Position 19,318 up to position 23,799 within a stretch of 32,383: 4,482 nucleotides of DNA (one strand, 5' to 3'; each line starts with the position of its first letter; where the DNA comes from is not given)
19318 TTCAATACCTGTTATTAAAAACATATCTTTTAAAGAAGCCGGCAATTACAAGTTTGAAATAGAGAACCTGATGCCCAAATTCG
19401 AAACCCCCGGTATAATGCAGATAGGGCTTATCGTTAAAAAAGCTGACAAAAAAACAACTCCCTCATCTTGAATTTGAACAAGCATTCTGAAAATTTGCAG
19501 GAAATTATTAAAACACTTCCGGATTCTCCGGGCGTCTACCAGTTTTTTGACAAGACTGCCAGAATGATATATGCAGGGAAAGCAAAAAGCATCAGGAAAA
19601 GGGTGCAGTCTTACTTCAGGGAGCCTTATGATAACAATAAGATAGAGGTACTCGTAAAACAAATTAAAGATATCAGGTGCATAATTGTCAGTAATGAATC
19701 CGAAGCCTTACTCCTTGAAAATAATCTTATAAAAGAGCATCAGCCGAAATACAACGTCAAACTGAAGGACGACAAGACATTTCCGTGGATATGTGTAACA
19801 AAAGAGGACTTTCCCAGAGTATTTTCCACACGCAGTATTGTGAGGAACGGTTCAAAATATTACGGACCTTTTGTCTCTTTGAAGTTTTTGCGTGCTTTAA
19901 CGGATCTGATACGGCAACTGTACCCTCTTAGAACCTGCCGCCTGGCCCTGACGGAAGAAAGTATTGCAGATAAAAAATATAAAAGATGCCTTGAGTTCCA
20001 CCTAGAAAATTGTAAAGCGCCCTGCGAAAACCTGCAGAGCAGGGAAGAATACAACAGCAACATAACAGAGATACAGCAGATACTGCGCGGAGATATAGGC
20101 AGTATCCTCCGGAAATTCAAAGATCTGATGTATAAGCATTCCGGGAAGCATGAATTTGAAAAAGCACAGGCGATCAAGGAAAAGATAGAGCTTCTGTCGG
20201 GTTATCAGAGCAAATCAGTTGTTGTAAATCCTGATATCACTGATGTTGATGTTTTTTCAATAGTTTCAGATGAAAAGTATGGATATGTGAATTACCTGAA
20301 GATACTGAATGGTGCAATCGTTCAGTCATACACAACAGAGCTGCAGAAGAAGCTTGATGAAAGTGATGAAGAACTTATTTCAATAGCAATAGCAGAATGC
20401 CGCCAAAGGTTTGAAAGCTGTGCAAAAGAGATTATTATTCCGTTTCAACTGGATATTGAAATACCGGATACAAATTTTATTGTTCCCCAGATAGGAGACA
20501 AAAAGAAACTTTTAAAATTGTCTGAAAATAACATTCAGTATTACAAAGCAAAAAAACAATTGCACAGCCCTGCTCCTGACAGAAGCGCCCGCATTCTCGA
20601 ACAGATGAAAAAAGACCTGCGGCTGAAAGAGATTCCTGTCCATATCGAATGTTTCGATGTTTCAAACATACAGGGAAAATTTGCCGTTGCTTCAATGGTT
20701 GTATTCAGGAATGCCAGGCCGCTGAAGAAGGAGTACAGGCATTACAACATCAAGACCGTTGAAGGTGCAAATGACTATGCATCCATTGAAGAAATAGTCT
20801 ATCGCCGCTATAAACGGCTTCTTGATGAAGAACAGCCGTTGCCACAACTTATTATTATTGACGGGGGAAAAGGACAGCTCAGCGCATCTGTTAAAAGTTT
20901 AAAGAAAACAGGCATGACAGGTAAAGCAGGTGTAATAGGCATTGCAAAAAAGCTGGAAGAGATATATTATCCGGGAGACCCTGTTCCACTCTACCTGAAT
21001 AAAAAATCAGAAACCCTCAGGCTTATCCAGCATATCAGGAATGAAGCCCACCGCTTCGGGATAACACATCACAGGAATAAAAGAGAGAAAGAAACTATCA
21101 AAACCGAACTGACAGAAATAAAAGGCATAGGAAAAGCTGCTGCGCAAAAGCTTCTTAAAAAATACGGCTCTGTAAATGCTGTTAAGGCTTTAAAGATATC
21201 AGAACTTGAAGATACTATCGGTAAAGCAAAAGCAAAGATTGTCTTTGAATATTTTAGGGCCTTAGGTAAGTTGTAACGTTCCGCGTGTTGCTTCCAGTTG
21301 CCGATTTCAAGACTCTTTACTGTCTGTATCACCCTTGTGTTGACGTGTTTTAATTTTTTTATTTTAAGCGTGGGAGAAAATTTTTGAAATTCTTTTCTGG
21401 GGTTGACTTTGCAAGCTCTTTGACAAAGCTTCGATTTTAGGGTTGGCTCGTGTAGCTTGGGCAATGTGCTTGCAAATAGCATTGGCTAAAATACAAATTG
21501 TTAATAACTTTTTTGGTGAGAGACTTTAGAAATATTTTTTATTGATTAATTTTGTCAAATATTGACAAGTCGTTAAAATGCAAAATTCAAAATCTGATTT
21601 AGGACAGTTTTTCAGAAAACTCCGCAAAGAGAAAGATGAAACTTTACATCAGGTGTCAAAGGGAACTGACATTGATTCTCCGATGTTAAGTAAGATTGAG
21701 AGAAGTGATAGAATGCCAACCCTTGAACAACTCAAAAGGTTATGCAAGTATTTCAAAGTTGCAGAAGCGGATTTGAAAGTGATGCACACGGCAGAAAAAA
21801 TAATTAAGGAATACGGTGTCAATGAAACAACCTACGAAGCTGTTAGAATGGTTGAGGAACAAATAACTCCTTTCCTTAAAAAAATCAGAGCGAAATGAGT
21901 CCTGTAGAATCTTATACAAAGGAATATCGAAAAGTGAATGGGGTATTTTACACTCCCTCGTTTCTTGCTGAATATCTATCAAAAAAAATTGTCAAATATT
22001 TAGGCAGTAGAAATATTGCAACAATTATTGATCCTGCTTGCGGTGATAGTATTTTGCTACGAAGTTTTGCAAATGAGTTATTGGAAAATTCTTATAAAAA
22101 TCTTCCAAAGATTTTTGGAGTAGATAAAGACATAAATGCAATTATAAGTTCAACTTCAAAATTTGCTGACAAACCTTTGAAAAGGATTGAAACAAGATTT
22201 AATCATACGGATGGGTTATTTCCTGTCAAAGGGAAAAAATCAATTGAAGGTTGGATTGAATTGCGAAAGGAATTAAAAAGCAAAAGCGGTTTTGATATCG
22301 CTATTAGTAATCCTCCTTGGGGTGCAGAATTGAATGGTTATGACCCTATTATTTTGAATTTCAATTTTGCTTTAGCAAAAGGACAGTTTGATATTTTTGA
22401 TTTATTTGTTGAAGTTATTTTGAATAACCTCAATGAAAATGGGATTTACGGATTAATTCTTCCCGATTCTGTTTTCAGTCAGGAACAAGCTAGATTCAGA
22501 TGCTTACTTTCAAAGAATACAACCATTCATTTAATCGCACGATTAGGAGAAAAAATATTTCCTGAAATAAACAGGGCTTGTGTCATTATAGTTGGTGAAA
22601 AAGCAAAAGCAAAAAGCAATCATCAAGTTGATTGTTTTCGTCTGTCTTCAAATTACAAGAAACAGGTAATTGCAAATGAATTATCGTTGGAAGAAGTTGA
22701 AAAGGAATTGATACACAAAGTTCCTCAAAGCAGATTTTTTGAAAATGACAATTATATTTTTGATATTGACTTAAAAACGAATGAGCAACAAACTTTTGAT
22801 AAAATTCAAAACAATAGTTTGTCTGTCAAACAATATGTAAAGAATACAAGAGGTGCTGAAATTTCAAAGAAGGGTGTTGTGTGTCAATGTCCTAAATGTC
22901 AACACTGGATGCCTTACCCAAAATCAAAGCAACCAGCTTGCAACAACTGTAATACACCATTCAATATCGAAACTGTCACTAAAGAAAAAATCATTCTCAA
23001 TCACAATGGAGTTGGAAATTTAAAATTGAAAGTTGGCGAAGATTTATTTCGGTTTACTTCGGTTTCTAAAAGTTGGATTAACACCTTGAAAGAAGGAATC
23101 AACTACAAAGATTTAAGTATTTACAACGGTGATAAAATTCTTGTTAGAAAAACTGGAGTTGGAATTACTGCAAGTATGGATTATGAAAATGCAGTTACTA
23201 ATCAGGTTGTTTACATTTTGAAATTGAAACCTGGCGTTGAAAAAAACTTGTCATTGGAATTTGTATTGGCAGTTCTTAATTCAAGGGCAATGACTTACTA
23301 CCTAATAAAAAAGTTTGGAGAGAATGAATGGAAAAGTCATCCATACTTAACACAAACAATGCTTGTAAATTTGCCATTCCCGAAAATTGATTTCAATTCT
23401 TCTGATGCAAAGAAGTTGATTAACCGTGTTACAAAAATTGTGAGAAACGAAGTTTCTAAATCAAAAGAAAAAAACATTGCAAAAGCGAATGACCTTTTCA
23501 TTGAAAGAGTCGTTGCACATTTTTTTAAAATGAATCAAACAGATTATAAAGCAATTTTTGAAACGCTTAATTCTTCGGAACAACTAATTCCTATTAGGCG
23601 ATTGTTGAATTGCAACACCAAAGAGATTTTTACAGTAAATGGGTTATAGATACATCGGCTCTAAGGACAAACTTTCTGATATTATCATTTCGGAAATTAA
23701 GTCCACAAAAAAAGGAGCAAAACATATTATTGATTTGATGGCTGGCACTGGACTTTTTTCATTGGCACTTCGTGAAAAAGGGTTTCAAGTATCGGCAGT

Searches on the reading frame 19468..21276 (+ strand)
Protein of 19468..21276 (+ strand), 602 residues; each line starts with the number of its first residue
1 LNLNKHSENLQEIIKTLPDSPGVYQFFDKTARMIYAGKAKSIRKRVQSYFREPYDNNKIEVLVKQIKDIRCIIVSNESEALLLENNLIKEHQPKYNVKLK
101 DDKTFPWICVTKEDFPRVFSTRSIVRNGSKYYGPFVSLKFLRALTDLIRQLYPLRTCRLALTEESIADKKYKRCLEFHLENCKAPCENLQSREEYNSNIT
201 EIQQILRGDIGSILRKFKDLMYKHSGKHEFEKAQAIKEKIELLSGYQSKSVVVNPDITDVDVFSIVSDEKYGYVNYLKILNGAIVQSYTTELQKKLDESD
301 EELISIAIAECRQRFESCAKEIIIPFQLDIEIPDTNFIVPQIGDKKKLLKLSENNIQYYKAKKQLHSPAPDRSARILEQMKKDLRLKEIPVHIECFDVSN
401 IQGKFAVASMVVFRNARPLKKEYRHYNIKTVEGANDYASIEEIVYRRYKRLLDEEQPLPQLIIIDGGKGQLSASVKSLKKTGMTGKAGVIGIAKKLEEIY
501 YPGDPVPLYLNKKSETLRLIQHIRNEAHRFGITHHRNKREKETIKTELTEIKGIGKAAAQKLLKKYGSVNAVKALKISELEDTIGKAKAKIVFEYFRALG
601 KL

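Call 3: search_protein_families(library=pfam, proteins=[window:19468-21276:+], max_evalue=0.01)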
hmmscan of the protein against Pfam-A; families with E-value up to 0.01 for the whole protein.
window:19468-21276:+ (602 aa): 6 families
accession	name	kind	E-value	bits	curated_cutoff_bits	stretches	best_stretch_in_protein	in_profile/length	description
PF08459.17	UvrC_RNaseH_dom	-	3.9e-53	180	22.3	1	382-532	2-159/159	UvrC RNAse H endonuclease domain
PF22920.2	UvrC_RNaseH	-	1.2e-15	57.8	24.3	1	259-359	1-112/116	UvrC Ribonuclease H-like domain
PF01541.30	GIY-YIG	-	7.5e-09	36.2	22.6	1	21-96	2-78/78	GIY-YIG catalytic domain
PF14520.12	HHH_5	-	1.7e-06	28.9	27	1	547-590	3-49/57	Helix-hairpin-helix domain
PF12826.13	HHH_2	-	0.00035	21.1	27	1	551-597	8-56/64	Helix-hairpin-helix motif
PF24309.1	IMEF_Flp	-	0.0048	17.2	27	1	197-298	10-112/135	IMEF cargo Flp protein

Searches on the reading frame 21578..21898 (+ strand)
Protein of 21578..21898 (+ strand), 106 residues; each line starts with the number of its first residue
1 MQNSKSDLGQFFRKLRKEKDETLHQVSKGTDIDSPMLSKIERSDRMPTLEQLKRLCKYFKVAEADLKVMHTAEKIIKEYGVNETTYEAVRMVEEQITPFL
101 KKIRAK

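Call 3: search_protein_families(library=pfam, proteins=[window:21578-21898:+], max_evalue=0.01)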
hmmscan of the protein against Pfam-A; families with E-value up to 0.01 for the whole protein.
window:21578-21898:+ (106 aa): 6 families
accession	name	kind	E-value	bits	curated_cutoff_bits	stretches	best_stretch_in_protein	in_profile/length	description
PF01381.28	HTH_3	-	1.3e-09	38.3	23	1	13-65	2-54/55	Helix-turn-helix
PF12844.13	HTH_19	-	1.6e-07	31.6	30.2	1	9-65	1-57/64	Helix-turn-helix domain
PF13560.12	HTH_31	-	2.6e-07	31.3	27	1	7-66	1-61/64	Helix-turn-helix domain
PF13443.12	HTH_26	-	1.5e-05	25.6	22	1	13-66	3-57/63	Cro/C1-type HTH DNA-binding domain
PF07955.17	DUF1687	-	0.0081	17.1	27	1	28-78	44-92/128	Protein of unknown function (DUF1687)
PF13413.12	HTH_25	-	0.0091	16.2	24.6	0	12-44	2-34/62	Helix-turn-helix domain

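Call 4: search_protein_families(library=padloc, proteins=[window:21578-21898:+], max_evalue=0.01)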
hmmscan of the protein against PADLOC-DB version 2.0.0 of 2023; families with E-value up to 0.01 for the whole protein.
window:21578-21898:+ (106 aa): 7 families
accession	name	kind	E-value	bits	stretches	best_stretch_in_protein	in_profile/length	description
PDLC02926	HTH_VI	-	2.7e-11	41.6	1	8-64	2-58/92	-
PDLC03954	RmrA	-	2.3e-07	28.1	1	11-63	14-66/380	-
PDLC03951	RmrA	-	6.9e-05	20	1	13-70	14-72/400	-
PDLC04142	capH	-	8.8e-05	21.5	1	3-66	2-65/103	capH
PDLC03665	Control_protein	-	0.00055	18.1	1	5-67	6-69/77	control protein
PDLC03668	Control_protein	-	0.0036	15.8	1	11-66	12-67/79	control protein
PDLC03953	RmrA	-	0.0048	14.2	1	12-58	10-56/373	-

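Call 5: search_protein_families(library=ncbifam, proteins=[window:21578-21898:+], max_evalue=0.01)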
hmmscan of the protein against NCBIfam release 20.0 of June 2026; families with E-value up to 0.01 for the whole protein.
window:21578-21898:+ (106 aa): 5 families
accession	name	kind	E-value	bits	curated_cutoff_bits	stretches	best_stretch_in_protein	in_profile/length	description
NF041951.1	phage_RstR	subfamily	4e-07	30.3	80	1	10-74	5-68/108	RstR family transcriptional repressor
NF046032.1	TransRegSlrRBacil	equivalog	7.5e-05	22.9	250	1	8-86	2-78/149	HTH-type transcriptional regulator SlrR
NF041677.1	trans_regClgR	equivalog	0.00012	22.1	170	1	8-81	9-81/113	transcriptional regulator ClgR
TIGR00270.2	TIGR00270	equivalog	0.0026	17.6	110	1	7-62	75-130/159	multiprotein bridging factor aMBF1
NF041534.1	rodZ_Strepcoccus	equivalog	0.005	16.1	375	1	7-72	5-73/275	cytoskeleton protein RodZ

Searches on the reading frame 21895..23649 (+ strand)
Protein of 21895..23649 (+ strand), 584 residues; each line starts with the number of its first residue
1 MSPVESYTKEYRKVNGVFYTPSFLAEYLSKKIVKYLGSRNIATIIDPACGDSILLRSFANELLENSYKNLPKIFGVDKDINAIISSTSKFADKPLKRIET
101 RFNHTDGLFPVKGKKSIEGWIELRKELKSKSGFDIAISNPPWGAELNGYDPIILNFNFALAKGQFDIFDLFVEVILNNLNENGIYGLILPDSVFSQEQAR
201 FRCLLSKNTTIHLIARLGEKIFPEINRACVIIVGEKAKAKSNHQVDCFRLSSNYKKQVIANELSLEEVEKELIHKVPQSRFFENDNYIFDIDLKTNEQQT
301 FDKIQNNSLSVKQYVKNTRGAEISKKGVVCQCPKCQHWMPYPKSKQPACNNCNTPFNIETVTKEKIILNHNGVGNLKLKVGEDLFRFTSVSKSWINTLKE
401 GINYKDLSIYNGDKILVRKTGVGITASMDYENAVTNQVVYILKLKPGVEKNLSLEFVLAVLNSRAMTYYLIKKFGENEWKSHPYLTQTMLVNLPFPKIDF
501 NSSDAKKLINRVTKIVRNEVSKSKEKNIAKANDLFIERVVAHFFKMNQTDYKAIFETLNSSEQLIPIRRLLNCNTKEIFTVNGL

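Call 3: search_protein_families(library=pfam, proteins=[window:21895-23649:+], max_evalue=0.01)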
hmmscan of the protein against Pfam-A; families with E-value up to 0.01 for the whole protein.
window:21895-23649:+ (584 aa): 3 families
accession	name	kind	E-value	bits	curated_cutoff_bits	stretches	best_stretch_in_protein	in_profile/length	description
PF02384.22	N6_Mtase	-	9.8e-19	68.2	20.4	1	5-318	15-306/311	N-6 DNA Methylase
PF07669.17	Eco57I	-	9.5e-15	55.5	25.3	1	88-222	47-171/171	Eco57I restriction-modification methylase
PF12950.13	TaqI_C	-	4.5e-12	46.7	26.5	1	380-494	5-117/118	TaqI-like C-terminal specificity domain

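Call 4: search_protein_families(library=padloc, proteins=[window:21895-23649:+], max_evalue=0.01)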
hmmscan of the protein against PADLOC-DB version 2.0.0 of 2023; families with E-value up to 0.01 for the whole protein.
window:21895-23649:+ (584 aa): 19 families
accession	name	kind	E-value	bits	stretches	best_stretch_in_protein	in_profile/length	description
PDLC03226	MTase_II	-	1.3e-27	94.7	2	11-279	12-277/579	Type II methyltransferase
PDLC03348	MTase_II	-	2e-23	80.8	1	10-247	215-464/727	Type II methyltransferase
PDLC04134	mad2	-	5e-16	56.6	1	9-268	264-477/492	mads_2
PDLC03335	MTase_II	-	1.1e-14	52.1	1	9-261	73-329/607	Type II methyltransferase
PDLC03267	MTase_II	-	1.4e-13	48.7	1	11-266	9-246/539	Type II methyltransferase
PDLC03021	MTase_I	-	2.4e-12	44.5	1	14-317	162-454/491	Type I methyltransferase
PDLC03311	MTase_II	-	6.5e-11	39.6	1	5-237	6-209/464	Type II methyltransferase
PDLC03338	MTase_II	-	9.9e-11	39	1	9-254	123-368/604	Type II methyltransferase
PDLC02527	PglX|PglXI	-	2.4e-10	36.8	1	131-552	555-949/1332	PglX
PDLC02521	PglX|PglXI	-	7.2e-10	35.5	1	59-301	409-652/1174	PglX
PDLC03026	MTase_I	-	2.3e-09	34.9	1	8-263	135-385/487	Type I methyltransferase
PDLC02528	PglX|PglXI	-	2.4e-09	33.5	1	134-299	474-638/1125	PglX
PDLC03025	MTase_I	-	5.2e-09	33.3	1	15-222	161-356/569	Type I methyltransferase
PDLC03027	MTase_I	-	8.3e-08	29.2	1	7-270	149-401/810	Type I methyltransferase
PDLC03022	MTase_I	-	6e-06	22.9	0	132-270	299-438/857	Type I methyltransferase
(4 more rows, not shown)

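Call 5: search_protein_families(library=ncbifam, proteins=[window:21895-23649:+], max_evalue=0.01)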
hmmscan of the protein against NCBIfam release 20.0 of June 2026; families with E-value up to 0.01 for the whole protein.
window:21895-23649:+ (584 aa): 1 family
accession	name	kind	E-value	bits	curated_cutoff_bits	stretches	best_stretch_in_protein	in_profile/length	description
NF033452.1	BREX_1_MTaseX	exception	7e-09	34.1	500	1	101-305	478-687/1210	BREX-1 system adenine-specific DNA-methyltransferase PglX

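Call 7: search_solved_structures(query=window:21895-23649:+, max_evalue=0.001)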
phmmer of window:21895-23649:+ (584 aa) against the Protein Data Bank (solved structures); distinct sequences matched with E-value up to 0.001: 1.
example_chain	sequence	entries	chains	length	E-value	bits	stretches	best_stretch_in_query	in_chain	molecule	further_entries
2f8l_A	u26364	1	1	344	0.00032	22.6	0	22-239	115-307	hypothetical protein lmo1582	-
